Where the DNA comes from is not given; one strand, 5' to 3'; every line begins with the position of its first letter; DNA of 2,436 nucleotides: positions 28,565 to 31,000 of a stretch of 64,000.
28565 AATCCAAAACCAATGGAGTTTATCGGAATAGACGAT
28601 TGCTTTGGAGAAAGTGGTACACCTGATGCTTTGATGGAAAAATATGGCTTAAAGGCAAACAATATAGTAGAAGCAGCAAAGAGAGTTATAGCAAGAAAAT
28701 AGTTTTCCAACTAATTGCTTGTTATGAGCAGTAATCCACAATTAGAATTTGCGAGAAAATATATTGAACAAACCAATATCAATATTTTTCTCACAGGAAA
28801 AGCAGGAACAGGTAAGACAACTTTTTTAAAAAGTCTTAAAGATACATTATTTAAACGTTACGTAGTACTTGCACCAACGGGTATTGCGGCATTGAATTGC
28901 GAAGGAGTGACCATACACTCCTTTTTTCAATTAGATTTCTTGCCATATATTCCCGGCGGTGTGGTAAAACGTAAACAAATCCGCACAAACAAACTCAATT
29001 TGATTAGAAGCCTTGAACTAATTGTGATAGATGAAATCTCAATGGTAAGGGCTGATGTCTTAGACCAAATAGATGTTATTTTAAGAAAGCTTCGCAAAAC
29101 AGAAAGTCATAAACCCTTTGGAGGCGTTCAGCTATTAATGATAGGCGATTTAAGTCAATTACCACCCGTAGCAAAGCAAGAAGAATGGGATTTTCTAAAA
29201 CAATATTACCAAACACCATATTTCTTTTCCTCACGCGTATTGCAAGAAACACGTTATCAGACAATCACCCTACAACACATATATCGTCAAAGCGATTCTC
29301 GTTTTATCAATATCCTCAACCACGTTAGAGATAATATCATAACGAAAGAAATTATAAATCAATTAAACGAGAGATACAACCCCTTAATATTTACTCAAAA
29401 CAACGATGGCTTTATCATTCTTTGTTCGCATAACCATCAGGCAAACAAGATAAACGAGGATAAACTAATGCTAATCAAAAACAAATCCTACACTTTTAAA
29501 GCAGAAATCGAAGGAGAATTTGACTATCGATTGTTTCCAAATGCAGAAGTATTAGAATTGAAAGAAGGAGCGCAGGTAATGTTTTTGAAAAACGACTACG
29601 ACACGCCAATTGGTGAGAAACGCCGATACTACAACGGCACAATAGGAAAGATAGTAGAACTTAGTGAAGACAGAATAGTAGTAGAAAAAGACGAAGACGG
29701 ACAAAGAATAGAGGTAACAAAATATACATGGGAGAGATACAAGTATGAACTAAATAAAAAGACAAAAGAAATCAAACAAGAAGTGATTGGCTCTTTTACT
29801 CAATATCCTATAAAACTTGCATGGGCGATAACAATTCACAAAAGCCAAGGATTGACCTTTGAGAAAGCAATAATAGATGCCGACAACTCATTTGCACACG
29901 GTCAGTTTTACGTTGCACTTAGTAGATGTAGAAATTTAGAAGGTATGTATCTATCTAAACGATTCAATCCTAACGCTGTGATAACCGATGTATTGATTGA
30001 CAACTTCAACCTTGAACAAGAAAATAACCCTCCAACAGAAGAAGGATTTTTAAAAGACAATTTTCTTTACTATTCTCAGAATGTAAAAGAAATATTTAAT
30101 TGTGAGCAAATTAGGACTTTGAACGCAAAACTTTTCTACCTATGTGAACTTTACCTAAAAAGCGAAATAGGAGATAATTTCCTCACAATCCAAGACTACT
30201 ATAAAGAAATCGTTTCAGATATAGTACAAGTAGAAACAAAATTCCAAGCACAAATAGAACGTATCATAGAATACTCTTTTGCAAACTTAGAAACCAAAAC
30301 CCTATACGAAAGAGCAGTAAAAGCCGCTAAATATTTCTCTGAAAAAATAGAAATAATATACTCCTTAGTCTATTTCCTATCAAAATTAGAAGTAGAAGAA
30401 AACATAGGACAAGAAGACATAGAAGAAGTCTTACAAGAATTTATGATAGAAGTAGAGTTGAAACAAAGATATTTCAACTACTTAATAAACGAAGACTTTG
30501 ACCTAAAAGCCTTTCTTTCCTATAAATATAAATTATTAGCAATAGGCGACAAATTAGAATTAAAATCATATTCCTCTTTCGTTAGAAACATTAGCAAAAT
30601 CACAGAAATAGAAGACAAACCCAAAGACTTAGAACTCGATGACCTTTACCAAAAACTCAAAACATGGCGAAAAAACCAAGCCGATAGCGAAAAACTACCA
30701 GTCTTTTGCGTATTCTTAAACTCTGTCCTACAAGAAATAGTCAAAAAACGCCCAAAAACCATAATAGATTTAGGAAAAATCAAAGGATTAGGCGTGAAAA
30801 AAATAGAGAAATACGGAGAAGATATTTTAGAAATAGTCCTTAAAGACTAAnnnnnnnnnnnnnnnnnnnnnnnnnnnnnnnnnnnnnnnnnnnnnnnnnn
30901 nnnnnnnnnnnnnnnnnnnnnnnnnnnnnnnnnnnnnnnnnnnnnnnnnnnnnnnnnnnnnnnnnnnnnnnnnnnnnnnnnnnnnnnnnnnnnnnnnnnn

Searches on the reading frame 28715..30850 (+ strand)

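Call 11: search_protein_families(library=pfam, proteins=[window:28715-30850:+], max_evalue=0.01)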
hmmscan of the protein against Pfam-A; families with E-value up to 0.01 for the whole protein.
window:28715-30850:+ (711 aa): 13 families
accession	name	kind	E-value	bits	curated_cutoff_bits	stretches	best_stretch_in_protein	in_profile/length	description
PF05970.20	PIF1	-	4.3e-30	105.4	25.9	1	18-209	19-217/223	PIF1-like helicase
PF00570.28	HRDC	-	1.4e-20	73.5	23.8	1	643-708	3-68/68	HRDC domain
PF13604.12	AAA_30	-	6.6e-15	55.8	27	1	7-216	4-179/191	AAA domain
PF13245.12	AAA_19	-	1.9e-11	44.7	25.1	1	22-153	12-133/134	AAA domain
PF13538.12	UvrD_C_2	-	4e-06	27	27.4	1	368-406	1-46/52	UvrD-like helicase C-terminal domain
PF04665.18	Pox_A32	-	1.8e-05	24.8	22.8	1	11-49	3-41/242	Poxvirus A32 protein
PF01443.25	Viral_helicase1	-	5.6e-05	23.5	21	0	321-407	132-222/228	Viral superfamily 1 RNA helicase core domain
PF13401.12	AAA_22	-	0.00019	22.2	27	1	23-144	7-122/130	AAA domain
PF18335.7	SH3_13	-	0.00023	21.3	41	1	282-320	26-58/65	ATP-dependent RecD-like DNA helicase SH3 domain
PF13479.12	AAA_24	-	0.0011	19.3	27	1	21-47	2-28/195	AAA domain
PF21530.3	Pif1_2B_dom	-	0.0019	18.3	23.9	1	277-315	13-46/47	DNA helicase Pif1, 2B domain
PF00437.27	T2SSE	-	0.0029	16.8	24.9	1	9-48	130-169/370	Type II/IV secretion system protein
PF13173.12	AAA_14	-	0.0098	16.3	27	0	24-112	5-75/129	AAA domain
